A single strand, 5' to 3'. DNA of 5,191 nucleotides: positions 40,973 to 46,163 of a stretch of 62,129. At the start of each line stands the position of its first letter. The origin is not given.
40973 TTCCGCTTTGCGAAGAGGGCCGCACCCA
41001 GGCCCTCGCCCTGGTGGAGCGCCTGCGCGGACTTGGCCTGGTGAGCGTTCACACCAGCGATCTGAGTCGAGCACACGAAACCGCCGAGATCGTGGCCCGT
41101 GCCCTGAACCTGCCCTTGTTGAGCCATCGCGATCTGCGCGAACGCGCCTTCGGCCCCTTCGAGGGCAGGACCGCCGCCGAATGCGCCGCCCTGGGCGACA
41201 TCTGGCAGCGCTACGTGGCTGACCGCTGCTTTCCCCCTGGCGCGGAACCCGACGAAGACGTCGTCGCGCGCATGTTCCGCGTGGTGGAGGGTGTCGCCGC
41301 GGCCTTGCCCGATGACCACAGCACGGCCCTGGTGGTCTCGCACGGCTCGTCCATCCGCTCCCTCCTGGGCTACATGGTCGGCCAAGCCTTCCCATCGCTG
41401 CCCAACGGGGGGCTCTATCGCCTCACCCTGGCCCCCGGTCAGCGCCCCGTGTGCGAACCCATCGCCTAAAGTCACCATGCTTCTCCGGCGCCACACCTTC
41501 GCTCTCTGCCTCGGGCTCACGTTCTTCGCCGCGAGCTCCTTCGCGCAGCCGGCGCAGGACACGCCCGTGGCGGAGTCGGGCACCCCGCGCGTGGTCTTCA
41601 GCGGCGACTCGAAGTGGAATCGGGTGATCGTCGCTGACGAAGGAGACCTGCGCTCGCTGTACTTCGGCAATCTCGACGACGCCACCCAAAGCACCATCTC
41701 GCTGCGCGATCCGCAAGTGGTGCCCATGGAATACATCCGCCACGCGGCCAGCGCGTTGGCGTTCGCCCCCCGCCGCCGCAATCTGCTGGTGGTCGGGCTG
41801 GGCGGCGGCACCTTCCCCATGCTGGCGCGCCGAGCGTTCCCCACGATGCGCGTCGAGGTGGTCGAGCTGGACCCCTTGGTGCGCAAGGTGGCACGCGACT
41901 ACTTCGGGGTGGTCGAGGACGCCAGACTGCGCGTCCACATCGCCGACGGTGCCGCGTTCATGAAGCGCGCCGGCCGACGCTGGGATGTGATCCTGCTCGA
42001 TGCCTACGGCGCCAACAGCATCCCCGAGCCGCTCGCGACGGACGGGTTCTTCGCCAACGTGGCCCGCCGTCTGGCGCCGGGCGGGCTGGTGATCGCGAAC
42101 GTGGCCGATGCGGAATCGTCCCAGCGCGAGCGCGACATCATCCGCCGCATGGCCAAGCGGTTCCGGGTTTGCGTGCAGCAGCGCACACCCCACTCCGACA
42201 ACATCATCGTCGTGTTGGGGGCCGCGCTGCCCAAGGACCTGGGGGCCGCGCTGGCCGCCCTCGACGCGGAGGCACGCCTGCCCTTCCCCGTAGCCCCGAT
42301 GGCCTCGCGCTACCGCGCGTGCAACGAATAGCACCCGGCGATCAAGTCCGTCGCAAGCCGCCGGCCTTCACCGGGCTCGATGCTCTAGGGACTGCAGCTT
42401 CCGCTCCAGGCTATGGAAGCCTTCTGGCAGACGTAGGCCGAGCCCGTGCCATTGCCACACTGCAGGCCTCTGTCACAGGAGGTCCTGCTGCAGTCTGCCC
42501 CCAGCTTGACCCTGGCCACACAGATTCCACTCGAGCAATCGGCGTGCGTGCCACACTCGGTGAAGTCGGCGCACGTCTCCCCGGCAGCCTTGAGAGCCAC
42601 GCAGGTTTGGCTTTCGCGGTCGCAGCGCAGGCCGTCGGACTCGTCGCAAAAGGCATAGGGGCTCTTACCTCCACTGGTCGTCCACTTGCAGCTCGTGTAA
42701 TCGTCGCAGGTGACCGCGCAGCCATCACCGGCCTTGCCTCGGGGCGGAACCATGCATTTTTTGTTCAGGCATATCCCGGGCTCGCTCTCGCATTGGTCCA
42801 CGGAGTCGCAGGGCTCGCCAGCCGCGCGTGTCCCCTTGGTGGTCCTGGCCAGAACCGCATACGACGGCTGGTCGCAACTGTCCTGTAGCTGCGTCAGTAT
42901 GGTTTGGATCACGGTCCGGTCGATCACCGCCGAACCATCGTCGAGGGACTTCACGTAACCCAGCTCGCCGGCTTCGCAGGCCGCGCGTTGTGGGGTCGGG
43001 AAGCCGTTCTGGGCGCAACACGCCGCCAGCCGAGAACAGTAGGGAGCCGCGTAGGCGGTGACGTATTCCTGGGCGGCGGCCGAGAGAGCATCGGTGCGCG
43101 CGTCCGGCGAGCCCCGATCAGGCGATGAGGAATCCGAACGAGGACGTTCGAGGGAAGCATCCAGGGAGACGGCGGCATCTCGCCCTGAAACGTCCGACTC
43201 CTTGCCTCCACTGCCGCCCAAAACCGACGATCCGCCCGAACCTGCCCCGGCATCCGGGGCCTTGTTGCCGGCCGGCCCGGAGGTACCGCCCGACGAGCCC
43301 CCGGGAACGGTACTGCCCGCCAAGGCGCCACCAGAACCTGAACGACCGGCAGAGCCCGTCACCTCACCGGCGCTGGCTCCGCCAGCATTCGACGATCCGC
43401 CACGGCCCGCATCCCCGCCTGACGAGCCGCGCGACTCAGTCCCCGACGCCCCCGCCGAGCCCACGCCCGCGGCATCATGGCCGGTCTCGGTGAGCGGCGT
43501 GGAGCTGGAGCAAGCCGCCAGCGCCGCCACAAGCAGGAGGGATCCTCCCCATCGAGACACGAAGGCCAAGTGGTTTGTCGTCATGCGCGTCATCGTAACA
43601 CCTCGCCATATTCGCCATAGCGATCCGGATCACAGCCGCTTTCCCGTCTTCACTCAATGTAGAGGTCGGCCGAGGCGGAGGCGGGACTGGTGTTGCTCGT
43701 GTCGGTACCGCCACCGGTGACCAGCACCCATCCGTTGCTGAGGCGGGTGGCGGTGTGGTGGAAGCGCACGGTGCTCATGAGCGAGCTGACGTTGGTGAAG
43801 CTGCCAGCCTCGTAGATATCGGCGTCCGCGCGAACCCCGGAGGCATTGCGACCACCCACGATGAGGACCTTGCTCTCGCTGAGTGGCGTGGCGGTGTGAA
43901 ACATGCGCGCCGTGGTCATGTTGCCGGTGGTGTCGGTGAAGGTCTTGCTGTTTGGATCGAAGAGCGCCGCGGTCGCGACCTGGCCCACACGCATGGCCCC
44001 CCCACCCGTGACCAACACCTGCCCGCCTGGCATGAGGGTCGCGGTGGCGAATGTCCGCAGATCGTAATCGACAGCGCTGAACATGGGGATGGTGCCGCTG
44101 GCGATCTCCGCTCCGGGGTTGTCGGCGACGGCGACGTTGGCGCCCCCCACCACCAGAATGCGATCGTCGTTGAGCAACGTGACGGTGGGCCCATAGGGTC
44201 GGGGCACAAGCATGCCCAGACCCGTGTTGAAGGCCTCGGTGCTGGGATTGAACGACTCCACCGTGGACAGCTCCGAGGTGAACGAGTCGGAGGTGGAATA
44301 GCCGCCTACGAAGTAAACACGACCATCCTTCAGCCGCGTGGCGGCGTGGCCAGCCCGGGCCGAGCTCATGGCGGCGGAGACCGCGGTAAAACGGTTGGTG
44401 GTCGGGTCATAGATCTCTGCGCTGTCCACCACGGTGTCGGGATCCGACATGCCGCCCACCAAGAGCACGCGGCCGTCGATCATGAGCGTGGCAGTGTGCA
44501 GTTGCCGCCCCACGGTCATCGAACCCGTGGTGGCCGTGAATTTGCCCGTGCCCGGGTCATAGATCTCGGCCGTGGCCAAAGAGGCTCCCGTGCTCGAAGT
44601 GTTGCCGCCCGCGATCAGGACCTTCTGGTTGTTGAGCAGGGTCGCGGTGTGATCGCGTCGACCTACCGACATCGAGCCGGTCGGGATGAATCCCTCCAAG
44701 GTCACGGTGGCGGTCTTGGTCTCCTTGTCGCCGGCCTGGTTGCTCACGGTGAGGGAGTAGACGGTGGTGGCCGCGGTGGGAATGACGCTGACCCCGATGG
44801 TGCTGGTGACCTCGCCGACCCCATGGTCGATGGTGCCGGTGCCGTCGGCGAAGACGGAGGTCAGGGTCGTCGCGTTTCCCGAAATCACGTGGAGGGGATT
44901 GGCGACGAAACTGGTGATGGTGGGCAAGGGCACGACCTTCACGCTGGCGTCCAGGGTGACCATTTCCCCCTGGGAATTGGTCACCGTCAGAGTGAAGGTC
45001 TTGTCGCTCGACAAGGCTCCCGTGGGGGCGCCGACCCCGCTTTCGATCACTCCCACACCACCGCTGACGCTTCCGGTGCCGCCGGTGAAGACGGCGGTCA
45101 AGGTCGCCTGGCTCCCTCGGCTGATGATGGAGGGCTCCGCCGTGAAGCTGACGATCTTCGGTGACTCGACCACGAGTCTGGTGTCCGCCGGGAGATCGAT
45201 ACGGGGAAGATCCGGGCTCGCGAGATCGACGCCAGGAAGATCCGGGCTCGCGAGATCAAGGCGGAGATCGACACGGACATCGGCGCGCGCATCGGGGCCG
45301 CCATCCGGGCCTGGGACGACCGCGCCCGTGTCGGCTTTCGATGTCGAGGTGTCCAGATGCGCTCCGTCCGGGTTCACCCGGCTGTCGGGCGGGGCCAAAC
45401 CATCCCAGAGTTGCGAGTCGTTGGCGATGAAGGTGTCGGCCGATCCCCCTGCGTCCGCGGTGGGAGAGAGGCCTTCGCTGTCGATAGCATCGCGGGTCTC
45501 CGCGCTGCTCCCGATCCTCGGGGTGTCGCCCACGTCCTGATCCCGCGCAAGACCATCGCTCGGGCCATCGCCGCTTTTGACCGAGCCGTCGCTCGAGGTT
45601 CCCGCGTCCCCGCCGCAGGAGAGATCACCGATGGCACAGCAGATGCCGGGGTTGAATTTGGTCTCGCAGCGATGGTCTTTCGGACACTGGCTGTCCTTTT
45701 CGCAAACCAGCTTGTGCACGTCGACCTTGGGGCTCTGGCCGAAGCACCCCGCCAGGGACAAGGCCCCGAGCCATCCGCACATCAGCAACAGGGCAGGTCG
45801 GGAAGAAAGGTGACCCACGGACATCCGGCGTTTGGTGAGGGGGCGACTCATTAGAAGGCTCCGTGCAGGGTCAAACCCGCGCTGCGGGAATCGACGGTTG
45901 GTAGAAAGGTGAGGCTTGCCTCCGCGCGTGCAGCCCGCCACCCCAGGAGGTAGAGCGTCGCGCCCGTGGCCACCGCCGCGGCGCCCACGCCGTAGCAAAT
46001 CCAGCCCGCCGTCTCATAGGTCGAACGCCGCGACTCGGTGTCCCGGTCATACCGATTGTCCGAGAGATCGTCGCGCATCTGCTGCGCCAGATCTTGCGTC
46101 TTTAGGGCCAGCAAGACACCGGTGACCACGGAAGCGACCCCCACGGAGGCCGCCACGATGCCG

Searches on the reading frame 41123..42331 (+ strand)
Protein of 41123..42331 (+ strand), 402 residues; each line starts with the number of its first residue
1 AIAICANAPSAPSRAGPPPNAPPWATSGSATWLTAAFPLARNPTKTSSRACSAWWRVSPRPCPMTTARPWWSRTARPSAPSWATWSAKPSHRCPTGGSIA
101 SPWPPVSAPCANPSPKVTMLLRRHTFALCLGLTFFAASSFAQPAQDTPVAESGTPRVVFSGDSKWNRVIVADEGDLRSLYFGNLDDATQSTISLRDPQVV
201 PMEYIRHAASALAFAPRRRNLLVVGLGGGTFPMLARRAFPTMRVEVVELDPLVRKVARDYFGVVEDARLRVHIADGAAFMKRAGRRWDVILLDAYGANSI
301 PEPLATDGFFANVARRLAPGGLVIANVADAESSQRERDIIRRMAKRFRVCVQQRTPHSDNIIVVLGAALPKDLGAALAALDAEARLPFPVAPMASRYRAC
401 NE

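Call 52: search_protein_families(library=pfam, proteins=[window:41123-42331:+], max_evalue=0.0001)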
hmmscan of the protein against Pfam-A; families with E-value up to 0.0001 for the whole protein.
window:41123-42331:+ (402 aa): 1 family
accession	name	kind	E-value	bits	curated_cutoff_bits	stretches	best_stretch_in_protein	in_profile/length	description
PF01564.23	Spermine_synth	-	9.4e-11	42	22.9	1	210-350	11-152/186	Spermine/spermidine synthase domain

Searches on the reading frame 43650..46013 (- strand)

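Call 52: search_protein_families(library=pfam, proteins=[window:43650-46013:-], max_evalue=0.0001)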
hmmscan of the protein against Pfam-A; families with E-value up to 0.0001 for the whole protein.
window:43650-46013:- (787 aa): 10 families
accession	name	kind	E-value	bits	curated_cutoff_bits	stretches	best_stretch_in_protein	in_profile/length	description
PF13418.12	Kelch_4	-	4.2e-28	97.5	21.6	1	502-546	1-45/49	Galactose oxidase, central domain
PF13964.12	Kelch_6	-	6.3e-21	74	25.3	0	509-547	7-45/50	Kelch motif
PF24681.1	Kelch_KLHDC2_KLHL20_DRC7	-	2.9e-19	69.7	50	1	444-624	43-221/221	KLHDC2/KLHL20/DRC7 Kelch-repeats domain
PF01344.31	Kelch_1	-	5.6e-18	64.6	20.1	1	508-545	6-42/46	Kelch motif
PF07646.21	Kelch_2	-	1.4e-16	59.9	21.3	0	506-545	4-44/48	Kelch motif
PF13415.12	Kelch_3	-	2e-15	56.9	22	0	684-709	22-46/48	Galactose oxidase, central domain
PF24981.1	Beta-prop_ATRN-LZTR1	-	1.9e-14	54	50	1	446-628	34-223/289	Attractin/LZTR1 beta-propeller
PF07250.17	Glyoxal_oxid_N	-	6.9e-08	32.5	37.5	0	657-725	71-139/243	Glyoxal oxidase N-terminus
PF25210.1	Kelch_FKB95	-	1e-06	29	70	0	549-596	76-121/268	FKB95, Kelch-repeats domain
PF24996.1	NANM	-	3.9e-06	26.4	45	0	509-575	59-128/350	N-acetylneuraminate epimerase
